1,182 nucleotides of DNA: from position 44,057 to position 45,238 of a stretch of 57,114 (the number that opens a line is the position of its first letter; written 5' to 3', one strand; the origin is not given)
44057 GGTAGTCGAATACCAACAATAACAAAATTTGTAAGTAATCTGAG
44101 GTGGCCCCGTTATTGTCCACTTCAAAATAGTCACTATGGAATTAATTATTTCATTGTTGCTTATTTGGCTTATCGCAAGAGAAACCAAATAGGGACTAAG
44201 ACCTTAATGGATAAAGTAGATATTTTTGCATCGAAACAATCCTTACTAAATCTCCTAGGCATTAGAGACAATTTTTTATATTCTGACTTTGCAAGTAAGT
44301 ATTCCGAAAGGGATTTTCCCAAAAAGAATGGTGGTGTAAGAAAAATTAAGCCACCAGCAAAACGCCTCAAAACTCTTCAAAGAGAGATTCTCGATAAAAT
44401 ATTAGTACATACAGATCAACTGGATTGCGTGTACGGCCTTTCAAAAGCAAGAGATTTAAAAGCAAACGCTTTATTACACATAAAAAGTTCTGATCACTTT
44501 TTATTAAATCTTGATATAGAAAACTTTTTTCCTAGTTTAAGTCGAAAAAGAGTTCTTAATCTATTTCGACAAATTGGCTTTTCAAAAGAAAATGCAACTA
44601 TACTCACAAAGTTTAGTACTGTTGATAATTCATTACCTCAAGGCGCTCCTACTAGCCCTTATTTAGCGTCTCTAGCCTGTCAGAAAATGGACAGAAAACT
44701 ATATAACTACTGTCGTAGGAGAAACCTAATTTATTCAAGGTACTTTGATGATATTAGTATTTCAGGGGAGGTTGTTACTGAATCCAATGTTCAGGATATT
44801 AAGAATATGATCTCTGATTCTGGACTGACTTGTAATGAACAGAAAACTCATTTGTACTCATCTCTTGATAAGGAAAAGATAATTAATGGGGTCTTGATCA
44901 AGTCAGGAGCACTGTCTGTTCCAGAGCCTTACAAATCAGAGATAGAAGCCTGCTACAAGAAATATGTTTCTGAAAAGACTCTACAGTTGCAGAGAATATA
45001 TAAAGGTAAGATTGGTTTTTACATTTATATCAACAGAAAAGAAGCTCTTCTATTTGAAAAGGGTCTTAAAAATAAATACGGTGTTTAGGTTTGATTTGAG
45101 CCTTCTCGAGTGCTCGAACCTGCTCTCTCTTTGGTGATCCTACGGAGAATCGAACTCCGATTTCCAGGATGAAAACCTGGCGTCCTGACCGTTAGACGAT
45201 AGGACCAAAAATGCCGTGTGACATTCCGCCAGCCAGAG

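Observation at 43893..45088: Retron-like locus: RT with retron signature motifs preceded by a ~190-nt non-coding region closed by a 13-bp a1/a2 inverted repeat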

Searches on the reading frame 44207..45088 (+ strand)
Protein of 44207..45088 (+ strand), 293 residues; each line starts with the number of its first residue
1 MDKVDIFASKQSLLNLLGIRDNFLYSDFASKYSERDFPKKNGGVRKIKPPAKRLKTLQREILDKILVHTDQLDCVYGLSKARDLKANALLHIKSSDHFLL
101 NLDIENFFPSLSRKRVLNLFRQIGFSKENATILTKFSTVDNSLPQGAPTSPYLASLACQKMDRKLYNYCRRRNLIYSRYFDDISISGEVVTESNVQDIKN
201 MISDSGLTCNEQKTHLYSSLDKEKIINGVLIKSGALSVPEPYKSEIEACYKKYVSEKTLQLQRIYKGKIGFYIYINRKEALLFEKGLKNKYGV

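Call 3: search_protein_families(library=padloc, proteins=[window:44207-45088:+], max_evalue=0.01)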
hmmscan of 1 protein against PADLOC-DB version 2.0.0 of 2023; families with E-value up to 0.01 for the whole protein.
window:44207-45088:+ (293 aa): 68 families (the best 25 are shown)
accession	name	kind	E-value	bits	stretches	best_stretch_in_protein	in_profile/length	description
PDLC02946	RT_III-A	-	4.6e-65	217.9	1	4-261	31-290/330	-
PDLC02943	RT_III-A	-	2.1e-63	212.2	1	9-275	24-288/322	-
PDLC02941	RT_II-A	-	2.5e-61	205.5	1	26-279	35-285/309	-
PDLC02952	RT_VI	-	2.6e-58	195.5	1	8-278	7-274/279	-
PDLC02942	RT_III-A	-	4.1e-57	191.8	1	3-279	38-324/341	-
PDLC02959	RT-Protease_XI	-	1.2e-53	180.9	1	6-253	7-266/510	single gene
PDLC02960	RT-Protease_XI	-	3.6e-53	179.3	1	7-268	6-278/506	single gene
PDLC02961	RT-TIR_XII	-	2e-51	173.4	1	8-255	15-276/475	single gene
PDLC02962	RT-TIR_XII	-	2.8e-51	172.9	1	8-255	15-274/478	single gene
PDLC02945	RT_III-A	-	1.8e-49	166.8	2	140-248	199-305/362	-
PDLC03739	RT_Ec107-like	-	2e-49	166.6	1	27-254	32-259/307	retron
PDLC02956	RT_XIII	-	5.2e-49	165.5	1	30-258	143-387/469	-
PDLC02940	RT_II-A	-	1.5e-47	160.3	1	30-279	210-454/477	-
PDLC02965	RT-Toprim_I-C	-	4.1e-47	159.3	1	23-247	18-243/529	single gene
PDLC02968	RT-Toprim_I-C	-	4.8e-47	159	1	23-248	18-244/529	single gene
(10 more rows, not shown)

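Call 4: search_protein_families(library=pfam, proteins=[window:44207-45088:+], max_evalue=0.01)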
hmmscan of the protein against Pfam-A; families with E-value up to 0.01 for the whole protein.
window:44207-45088:+ (293 aa): 1 family
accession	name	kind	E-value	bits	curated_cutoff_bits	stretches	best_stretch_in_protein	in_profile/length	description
PF00078.32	RVT_1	-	2.7e-21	76.7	29.6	1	38-218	2-193/205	Reverse transcriptase (RNA-dependent DNA polymerase)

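Call 9: find_homologous_proteins(query=window:44207-45088:+, max_evalue=1e-10)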
Query window:44207-45088:+ (293 aa): 279 proteins with E <= 1e-10 among 1508 candidates; the best 120 are listed.
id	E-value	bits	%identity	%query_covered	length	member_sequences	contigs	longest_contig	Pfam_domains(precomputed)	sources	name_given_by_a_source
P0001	7.1e-189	644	100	100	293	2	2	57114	PF00078.33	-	-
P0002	8.4e-155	532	82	100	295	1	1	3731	PF00078.33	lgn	-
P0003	2.6e-123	429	66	100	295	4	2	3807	PF00078.33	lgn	-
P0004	1.4e-119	417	64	98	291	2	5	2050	PF00078.33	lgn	-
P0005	1.5e-95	338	53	98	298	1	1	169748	PF00078.33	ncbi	-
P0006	1.1e-93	332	55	97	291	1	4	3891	PF00078.33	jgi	jgi:RNA-directed DNA polymerase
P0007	1.3e-93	331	56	98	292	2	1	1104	PF00078.33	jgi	-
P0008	1.4e-93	331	53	98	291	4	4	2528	PF00078.33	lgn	-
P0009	2.0e-93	331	55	97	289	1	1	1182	PF00078.33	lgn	-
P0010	1.6e-92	328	52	99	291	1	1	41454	PF00078.33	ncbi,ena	-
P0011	3.3e-92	327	53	98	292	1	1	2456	PF00078.33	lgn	-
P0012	6.6e-92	326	53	98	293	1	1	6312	PF00078.33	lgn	-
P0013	1.2e-91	325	52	99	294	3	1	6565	PF00078.33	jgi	jgi:RNA-directed DNA polymerase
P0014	1.2e-91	325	52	99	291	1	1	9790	PF00078.33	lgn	-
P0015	1.9e-91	324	53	98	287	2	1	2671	PF00078.33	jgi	jgi:RNA-directed DNA polymerase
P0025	2.3e-89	318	54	98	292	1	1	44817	PF00078.33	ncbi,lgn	-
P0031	6.4e-88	313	54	98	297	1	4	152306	PF00078.33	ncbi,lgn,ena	-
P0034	7.8e-87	309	53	98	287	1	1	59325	PF00078.33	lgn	-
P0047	2.2e-83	298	52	95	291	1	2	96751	PF00078.33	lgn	-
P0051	2.1e-73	265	44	99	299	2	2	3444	PF00078.33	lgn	-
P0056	2.0e-66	242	42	97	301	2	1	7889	PF00078.33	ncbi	-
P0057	7.2e-65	237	44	97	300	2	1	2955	PF00078.33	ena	-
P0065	2.0e-44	170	39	91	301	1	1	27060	PF00078.33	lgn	-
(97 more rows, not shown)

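Call 11: find_related_loci(query=A1, collection=genome_contigs, flank=6000)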
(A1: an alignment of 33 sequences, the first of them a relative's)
Query A1 (293 aa) in genome_contigs; peptide patterns used: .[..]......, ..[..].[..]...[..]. (x = any residue, [..] = any of these).
67 stretches matched a pattern; 28 encode a relative of the query (tblastn E <= 1e-3); 28 distinct loci.
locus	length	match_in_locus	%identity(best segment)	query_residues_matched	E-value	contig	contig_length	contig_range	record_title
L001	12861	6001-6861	53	1-288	2e-101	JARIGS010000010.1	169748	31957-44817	MAG: Candidatus Nomurabacteria bacterium isolate CullarsAll.DT.37 k141_237192, whole genome shotgun sequence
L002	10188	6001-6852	52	4-288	4e-96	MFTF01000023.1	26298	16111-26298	MAG: Candidatus Nomurabacteria bacterium RIFCSPHIGHO2_01_FULL_36_23 rifcsphigho2_01_scaffold_6548, whole genome shotgun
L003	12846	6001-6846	50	1-283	1e-90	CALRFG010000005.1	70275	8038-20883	MAG: Candidatus Nomurabacteria bacterium isolate ZE-17mar17-71 genome assembly, contig: ZE-13mar17-C171, whole genome sh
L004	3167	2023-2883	50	1-288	2e-91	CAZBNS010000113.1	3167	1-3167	MAG TPA_asm: uncultured Rhizobiaceae bacterium isolate SRP192927_co3_306 genome assembly, contig: NODE_97306_length_3167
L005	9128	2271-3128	52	1-287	7e-88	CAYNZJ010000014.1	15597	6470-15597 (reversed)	MAG TPA_asm: uncultured Candidatus Saccharibacteria bacterium isolate SRP219642_co9_61 genome assembly, contig: NODE_252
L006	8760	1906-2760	52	1-289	3e-94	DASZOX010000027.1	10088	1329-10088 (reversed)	MAG TPA_asm: Candidatus Paceibacterota bacterium isolate SMAG_U5956 k141_457574, whole genome shotgun sequence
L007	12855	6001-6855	41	5-289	4e-47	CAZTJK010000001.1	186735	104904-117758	MAG TPA_asm: uncultured Candidatus Saccharibacteria bacterium isolate binchicken_co185_277 genome assembly, contig: NODE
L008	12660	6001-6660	40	13-232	5e-45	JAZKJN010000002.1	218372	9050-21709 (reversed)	MAG: Patescibacteria group bacterium isolate ADI_DC_SW_02_SPN_11032020-bin123 DCSW02SPN_B123_0_000000000002, whole genom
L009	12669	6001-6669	41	13-235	1e-43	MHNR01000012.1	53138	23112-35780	MAG: Candidatus Ryanbacteria bacterium RIFCSPHIGHO2_02_FULL_48_12 rifcsphigho2_02_scaffold_3113, whole genome shotgun se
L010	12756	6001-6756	39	32-280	1e-42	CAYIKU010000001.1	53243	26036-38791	MAG TPA_asm: uncultured Candidatus Saccharibacteria bacterium isolate ERP119705_co21_555 genome assembly, contig: NODE_5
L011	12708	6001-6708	37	3-238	5e-41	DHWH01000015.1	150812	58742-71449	MAG TPA_asm: Patescibacteria group bacterium UBA5187 UBA5187_contig_644, whole genome shotgun sequence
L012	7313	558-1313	36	32-280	4e-41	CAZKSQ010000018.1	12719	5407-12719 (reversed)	MAG TPA_asm: uncultured Candidatus Saccharibacteria bacterium isolate binchicken_co54_96 genome assembly, contig: NODE_8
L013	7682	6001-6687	40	9-238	7e-39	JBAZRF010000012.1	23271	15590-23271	MAG: Candidatus Paceibacterota bacterium isolate SO_2017_GW1_141 NODE_8730_length_23271_cov_1.462755_OW334_2017, whole g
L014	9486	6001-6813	32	12-280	6e-37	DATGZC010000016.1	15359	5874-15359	MAG TPA_asm: Candidatus Bathyarchaeia archaeon isolate SMAG_U10653 k141_163378, whole genome shotgun sequence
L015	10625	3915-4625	34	29-253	3e-36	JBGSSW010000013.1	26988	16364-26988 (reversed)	MAG: Candidatus Paceibacteria bacterium isolate JTS-AC391 k141_1720817, whole genome shotgun sequence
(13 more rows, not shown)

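Call 12: find_related_loci(query=A1, collection=metagenome_contigs, flank=6000)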
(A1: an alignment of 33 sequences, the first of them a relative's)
Query A1 (293 aa) in metagenome_contigs; peptide patterns used: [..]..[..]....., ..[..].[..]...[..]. (x = any residue, [..] = any of these).
172 stretches matched a pattern; 75 encode a relative of the query (tblastn E <= 1e-3); 75 distinct loci.
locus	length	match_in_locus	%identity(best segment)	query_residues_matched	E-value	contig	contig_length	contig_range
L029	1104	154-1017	56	1-288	7e-110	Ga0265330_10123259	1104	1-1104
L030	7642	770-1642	51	1-292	3e-98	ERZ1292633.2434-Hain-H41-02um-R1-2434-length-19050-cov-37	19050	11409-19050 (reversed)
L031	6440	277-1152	50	1-293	5e-96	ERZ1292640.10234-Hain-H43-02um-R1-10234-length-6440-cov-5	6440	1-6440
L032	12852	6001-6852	52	4-288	5e-96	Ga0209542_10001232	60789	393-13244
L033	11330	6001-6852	52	4-288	5e-96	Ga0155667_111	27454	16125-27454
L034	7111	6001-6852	50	6-290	3e-91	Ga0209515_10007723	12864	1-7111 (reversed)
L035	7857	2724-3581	52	1-287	1e-87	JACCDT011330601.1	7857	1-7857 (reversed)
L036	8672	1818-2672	46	3-289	3e-75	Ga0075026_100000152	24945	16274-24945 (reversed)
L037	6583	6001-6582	55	5-198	6e-71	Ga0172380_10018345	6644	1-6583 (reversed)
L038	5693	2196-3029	41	5-283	5e-69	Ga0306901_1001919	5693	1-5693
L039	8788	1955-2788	41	5-283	1e-68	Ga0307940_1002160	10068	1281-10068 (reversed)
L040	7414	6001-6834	41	5-283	5e-69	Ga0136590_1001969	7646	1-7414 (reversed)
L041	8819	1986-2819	41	5-283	1e-68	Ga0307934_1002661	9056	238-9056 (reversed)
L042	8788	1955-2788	41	5-283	1e-68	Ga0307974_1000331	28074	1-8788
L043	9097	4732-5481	39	39-285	8e-52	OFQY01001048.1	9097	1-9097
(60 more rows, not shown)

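Call 13: find_encoding_contigs(protein=P0002, flank=4000, max_places=3)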
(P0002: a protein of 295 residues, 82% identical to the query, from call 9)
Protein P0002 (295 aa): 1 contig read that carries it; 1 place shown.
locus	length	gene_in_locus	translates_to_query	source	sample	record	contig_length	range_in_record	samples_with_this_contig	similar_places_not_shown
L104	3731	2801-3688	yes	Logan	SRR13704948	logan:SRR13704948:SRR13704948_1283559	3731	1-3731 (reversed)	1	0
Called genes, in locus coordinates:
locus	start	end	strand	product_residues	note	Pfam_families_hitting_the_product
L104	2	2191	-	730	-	?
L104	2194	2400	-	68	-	PF13560:HTH_31, PF12844:HTH_19, PF13443:HTH_26, PF01381:HTH_3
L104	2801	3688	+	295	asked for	PF00078:RVT_1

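Call 14: find_encoding_contigs(protein=P0003, flank=4000, max_places=3)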
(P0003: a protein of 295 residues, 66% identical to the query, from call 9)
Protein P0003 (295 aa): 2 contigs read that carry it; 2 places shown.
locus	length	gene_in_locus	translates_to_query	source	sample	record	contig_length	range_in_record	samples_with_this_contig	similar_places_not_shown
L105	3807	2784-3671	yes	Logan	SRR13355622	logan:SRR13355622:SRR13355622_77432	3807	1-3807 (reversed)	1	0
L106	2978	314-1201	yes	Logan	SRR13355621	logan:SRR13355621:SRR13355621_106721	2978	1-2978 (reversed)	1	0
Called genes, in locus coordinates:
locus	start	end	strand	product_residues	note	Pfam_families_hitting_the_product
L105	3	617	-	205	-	?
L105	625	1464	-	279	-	PF01209:Ubie_methyltran, PF13489:Methyltransf_23, PF08241:Methyltransf_11, PF08242:Methyltransf_12, PF13649:Methyltransf_25, PF13847:Methyltransf_31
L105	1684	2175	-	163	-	-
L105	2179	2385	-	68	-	PF13560:HTH_31, PF12844:HTH_19, PF13443:HTH_26, PF01381:HTH_3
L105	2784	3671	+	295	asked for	PF00078:RVT_1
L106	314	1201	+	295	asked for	PF00078:RVT_1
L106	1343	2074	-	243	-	-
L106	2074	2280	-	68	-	-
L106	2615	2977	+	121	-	?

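Call 15: find_encoding_contigs(protein=P0004, flank=4000, max_places=3)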
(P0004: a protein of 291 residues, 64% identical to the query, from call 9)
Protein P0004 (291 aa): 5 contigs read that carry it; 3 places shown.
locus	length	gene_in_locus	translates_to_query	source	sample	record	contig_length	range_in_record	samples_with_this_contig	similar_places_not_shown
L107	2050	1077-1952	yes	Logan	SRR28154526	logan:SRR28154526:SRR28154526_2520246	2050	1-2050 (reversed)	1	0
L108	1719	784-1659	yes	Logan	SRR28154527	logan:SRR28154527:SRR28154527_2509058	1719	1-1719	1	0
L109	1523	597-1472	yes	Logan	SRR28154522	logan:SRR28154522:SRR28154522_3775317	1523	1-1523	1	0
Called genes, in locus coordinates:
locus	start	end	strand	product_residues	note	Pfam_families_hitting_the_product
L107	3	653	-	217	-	?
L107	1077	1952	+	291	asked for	PF00078:RVT_1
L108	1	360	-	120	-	?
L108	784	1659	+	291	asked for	PF00078:RVT_1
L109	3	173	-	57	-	?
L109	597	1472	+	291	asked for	PF00078:RVT_1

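Call 25: find_related_loci(query=A1, collection=viral_contigs, flank=5000)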
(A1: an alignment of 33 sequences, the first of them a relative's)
Query A1 (293 aa) in viral_contigs; peptide patterns used: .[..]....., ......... (x = any residue, [..] = any of these).
36 stretches matched a pattern, but none encodes a relative of the query by tblastn (E <= 1e-3).

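Call 30: search_solved_structures(query=A1, max_evalue=0.00001, show_alignments=1)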
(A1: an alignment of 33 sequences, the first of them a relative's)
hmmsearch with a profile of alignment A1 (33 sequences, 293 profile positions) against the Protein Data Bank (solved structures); distinct sequences matched with E-value up to 0.00001: 24.
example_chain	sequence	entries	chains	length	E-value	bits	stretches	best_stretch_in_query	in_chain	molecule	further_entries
7v9u_A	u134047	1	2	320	6.5e-50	173.2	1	26-289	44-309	RNA-directed DNA polymerase from retron EC86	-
7v9x_A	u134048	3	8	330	7.1e-50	173.1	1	26-289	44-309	RNA-directed DNA polymerase from retron EC86 | Retron Ec86 reverse transcriptase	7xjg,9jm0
8qbk_A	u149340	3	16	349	8.6e-50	172.8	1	26-289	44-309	Retron Ec86 reverse transcriptase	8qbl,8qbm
9lm3_A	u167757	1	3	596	2.5e-31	112.2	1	8-246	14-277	Retron Ec67 protein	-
9i2f_C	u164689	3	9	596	2.5e-31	112.2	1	8-246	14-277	Retron Ec67 protein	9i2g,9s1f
9e8z_H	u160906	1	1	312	1.2e-30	110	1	29-276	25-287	Retron Ec83 reverse transcriptase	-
22et_A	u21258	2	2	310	5.4e-30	107.8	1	24-277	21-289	Retron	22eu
9vhe_A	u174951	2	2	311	6.5e-28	101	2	143-275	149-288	Retron Ec78 reverse transcriptase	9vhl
9l7p_E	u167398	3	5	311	1.5e-27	99.8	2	143-277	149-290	Retron St85 family RNA-directed DNA polymerase | Retron I-A Ec78 reverse transcriptase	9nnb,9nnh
9kjx_A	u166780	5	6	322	1.7e-27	99.7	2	143-277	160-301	RNA-directed DNA polymerase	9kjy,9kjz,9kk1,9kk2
9n69_E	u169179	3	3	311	5.7e-27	97.9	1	24-274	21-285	RNA-directed DNA polymerase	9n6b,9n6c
36ht_A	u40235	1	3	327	8.4e-27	97.4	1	28-276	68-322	Retron-Kva2 Reverse Transcriptase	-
5hhj_A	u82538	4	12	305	6.5e-12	48.5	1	32-216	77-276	Retron-type reverse transcriptase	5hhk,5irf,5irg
5hhl_A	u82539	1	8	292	2.5e-11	46.6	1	33-216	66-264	Retron-type reverse transcriptase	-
7uim_D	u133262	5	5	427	6.6e-11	45.2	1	33-216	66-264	Group II intron reverse transcriptase/maturase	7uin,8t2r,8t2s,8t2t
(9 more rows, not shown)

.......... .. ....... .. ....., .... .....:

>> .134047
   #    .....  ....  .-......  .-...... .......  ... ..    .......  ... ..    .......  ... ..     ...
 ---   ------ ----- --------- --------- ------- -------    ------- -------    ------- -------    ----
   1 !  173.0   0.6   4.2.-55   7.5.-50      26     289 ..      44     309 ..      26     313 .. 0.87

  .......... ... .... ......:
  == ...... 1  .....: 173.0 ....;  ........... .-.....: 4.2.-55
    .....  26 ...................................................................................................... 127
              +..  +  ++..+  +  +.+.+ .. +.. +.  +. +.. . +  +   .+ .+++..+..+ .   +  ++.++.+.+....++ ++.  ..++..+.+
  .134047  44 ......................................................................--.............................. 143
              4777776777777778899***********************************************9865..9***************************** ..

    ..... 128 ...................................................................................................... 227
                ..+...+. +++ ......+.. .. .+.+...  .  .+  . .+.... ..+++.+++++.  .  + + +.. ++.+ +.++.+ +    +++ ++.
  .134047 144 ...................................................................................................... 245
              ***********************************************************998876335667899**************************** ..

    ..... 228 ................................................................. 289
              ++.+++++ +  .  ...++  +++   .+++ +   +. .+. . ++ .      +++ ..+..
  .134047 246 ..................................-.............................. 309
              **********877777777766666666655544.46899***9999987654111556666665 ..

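Call 31: find_encoding_contigs(protein=P0010, flank=4000, max_places=1)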
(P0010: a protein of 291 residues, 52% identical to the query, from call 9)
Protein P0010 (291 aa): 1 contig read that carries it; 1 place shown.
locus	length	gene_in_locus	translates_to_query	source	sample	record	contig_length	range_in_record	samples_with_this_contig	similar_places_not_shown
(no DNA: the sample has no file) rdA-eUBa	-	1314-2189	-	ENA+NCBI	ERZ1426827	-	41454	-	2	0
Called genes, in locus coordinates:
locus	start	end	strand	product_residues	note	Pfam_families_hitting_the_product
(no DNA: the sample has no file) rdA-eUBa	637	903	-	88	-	-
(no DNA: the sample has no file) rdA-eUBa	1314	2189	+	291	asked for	PF00078:RVT_1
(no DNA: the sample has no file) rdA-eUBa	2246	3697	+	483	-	PF12161:HsdM_N, PF02384:N6_Mtase, PF07669:Eco57I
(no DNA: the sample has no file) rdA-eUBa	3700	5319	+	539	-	PF13245:AAA_19, PF13604:AAA_30 (weak), PF01443:Viral_helicase1 (faint), PF00580:UvrD-helicase, PF13361:UvrD_C (weak)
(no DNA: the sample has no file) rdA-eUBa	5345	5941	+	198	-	-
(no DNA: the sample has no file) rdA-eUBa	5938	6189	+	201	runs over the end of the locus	-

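Call 32: find_encoding_contigs(protein=P0025, flank=4000, max_places=1)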
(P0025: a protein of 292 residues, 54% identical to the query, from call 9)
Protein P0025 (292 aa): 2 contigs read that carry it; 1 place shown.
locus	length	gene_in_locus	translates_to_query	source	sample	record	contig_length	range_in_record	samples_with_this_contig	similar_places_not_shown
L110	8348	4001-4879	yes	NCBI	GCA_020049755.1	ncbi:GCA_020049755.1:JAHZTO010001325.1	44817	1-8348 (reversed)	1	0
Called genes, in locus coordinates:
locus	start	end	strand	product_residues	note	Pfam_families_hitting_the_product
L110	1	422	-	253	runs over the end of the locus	PF00300:His_Phos_1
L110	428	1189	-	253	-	PF00483:NTP_transferase, PF01128:IspD, PF02348:CTP_transf_3 (weak), PF12804:NTP_transf_3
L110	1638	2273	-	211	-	PF00300:His_Phos_1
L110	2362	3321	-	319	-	PF03773:ArsP_1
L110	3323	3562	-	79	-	PF13192:Thioredoxin_3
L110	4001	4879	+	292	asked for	PF00078:RVT_1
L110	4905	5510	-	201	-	PF00005:ABC_tran (faint), PF00485:PRK, PF13238:AAA_18 (weak)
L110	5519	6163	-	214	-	PF00293:NUDIX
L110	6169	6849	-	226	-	PF00106:adh_short, PF04321:RmlD_sub_bind (faint), PF13561:adh_short_C2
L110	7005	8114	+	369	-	PF00586:AIRS, PF02769:AIRS_C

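Call 33: find_encoding_contigs(protein=P0031, flank=4000, max_places=1)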
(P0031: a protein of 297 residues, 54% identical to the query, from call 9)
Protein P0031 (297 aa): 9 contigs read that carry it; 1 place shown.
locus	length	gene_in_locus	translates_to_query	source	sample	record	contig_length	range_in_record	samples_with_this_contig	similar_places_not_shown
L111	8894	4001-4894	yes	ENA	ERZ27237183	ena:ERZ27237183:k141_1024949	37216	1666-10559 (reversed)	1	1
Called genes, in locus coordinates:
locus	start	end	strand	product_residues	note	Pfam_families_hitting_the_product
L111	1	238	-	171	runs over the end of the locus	PF00989:PAS, PF13188:PAS_8 (weak), PF08448:PAS_4 (weak), PF13426:PAS_9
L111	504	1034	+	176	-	-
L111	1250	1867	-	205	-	-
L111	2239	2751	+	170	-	-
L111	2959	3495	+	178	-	-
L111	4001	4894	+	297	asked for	PF00078:RVT_1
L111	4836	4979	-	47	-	-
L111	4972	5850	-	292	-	PF04664:OGFr_N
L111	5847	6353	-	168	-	-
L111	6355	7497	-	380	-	PF13020:NOV_C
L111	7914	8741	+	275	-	PF23343:REP_ORF2-G2P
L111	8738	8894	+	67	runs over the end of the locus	-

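Call 34: find_encoding_contigs(protein=P0034, flank=4000, max_places=1)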
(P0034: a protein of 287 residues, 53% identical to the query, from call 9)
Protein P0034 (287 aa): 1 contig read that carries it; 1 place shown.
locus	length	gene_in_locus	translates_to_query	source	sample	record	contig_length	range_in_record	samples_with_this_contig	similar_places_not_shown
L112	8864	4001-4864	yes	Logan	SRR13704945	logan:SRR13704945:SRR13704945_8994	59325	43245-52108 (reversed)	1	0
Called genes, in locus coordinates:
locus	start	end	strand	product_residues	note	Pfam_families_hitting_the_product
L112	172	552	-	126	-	PF01145:Band_7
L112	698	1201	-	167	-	PF05974:DUF892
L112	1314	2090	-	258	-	PF01904:DUF72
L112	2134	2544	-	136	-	PF00293:NUDIX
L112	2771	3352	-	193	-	-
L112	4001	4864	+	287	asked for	PF00078:RVT_1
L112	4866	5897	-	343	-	-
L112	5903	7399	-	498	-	PF28123:DUF8370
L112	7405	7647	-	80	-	PF09954:DUF2188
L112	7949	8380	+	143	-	-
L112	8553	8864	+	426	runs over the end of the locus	PF01555:N6_N4_Mtase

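Call 35: find_encoding_contigs(protein=P0047, flank=4000, max_places=1)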
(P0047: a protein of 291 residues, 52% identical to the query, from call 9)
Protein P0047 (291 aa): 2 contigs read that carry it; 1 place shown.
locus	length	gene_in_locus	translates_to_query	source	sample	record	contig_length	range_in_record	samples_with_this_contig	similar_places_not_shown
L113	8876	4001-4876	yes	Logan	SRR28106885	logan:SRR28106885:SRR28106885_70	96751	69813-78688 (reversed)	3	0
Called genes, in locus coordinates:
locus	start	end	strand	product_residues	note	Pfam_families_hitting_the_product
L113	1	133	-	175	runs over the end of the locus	PF04264:YceI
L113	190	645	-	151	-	PF03479:PCC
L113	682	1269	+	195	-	-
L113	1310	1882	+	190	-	PF02245:Pur_DNA_glyco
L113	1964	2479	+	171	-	PF09619:YscW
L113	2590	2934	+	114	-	-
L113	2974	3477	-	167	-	PF06414:Zeta_toxin, PF13173:AAA_14 (faint), PF13238:AAA_18 (weak), PF13671:AAA_33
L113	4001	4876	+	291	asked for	PF00078:RVT_1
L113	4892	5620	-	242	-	-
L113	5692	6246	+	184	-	-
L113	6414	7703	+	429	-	PF01555:N6_N4_Mtase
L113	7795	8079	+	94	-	-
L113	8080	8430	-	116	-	-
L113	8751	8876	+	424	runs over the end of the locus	PF00239:Resolvase, PF07508:Recombinase, PF13408:Zn_ribbon_recom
